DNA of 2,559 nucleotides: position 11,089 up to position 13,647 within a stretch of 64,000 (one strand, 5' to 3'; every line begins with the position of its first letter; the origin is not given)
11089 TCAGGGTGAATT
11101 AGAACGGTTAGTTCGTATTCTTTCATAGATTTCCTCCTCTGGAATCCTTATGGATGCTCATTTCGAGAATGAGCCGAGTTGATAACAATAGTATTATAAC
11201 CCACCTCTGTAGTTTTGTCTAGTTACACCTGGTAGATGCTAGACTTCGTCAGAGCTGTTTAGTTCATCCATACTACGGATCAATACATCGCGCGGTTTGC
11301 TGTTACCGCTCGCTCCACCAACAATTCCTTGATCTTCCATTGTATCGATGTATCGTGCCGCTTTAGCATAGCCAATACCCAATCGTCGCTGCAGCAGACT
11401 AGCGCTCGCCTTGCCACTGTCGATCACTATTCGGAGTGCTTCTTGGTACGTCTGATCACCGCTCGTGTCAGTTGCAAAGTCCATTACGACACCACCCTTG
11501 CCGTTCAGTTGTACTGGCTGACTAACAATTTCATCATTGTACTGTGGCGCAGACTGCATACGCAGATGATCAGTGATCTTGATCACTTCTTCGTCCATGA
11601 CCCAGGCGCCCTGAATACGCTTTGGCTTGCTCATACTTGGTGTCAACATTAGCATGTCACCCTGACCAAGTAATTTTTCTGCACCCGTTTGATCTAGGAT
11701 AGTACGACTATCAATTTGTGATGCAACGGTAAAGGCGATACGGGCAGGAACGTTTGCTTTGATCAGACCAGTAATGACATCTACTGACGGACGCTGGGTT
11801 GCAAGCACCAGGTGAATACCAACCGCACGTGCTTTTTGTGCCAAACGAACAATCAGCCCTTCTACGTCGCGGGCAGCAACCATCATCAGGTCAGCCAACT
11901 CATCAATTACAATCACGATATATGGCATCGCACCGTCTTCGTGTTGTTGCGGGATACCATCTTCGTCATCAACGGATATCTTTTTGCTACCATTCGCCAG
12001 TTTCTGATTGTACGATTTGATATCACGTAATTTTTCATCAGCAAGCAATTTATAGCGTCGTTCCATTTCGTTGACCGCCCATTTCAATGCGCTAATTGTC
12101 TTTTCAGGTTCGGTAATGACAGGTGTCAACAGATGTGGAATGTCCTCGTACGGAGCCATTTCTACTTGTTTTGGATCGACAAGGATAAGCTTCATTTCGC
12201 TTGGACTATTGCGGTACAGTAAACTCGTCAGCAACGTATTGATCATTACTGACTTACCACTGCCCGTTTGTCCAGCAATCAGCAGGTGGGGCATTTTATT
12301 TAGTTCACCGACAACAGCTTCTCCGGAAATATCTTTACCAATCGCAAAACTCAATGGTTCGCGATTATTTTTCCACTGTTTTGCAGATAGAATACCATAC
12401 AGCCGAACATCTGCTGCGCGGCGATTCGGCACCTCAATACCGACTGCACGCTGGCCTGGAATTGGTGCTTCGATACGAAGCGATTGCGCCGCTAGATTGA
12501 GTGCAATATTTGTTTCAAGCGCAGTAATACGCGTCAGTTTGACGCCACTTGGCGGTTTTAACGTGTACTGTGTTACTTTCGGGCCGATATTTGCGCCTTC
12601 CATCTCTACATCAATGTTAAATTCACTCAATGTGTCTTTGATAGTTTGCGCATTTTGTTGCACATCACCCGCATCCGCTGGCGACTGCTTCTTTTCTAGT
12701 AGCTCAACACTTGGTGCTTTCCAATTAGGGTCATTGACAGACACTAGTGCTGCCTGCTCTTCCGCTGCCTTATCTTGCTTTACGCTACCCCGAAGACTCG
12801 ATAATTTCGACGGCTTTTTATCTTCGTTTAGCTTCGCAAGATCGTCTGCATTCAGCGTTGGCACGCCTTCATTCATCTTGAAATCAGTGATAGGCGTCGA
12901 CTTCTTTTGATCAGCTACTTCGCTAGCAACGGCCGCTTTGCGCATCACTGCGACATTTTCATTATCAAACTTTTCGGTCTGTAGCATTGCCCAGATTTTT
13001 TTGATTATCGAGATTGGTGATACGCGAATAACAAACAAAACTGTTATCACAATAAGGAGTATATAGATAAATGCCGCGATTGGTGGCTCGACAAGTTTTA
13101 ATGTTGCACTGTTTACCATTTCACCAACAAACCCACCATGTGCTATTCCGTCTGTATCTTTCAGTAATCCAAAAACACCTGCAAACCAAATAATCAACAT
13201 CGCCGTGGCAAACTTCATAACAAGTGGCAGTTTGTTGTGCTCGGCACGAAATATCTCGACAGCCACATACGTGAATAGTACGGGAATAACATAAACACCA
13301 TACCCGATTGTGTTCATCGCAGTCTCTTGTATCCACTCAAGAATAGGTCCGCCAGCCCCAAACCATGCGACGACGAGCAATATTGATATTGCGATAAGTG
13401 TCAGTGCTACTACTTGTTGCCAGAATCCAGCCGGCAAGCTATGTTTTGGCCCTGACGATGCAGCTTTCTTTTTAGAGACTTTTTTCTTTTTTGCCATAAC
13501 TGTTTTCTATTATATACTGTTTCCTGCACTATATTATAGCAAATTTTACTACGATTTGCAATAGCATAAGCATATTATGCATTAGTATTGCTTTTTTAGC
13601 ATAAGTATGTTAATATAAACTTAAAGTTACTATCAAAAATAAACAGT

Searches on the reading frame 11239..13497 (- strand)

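Call 77: search_protein_families(library=pfam, proteins=[window:11239-13497:-], max_evalue=0.001)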
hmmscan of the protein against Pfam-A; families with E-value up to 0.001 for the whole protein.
window:11239-13497:- (752 aa): 6 families
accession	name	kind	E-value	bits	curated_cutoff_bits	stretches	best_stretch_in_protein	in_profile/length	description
PF01580.24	FtsK_SpoIIIE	-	2.7e-68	230.2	24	1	366-572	2-221/221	FtsK/SpoIIIE family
PF17854.6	FtsK_alpha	-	1.1e-28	99.9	22.9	1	262-358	2-101/101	FtsK alpha domain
PF09397.16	FtsK_gamma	-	4.5e-24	84.4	30.6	1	680-740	3-62/63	Ftsk gamma domain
PF13491.11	FtsK_4TM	-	2.9e-10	40.5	23.1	1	55-168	53-170/171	4TM region of DNA translocase FtsK/SpoIIIE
PF12846.13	AAA_10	-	7.8e-06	25.6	27.5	1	393-445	12-60/362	AAA-like domain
PF01935.23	DUF87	-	0.00035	21.2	23.2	1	399-442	18-60/220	Helicase HerA, central domain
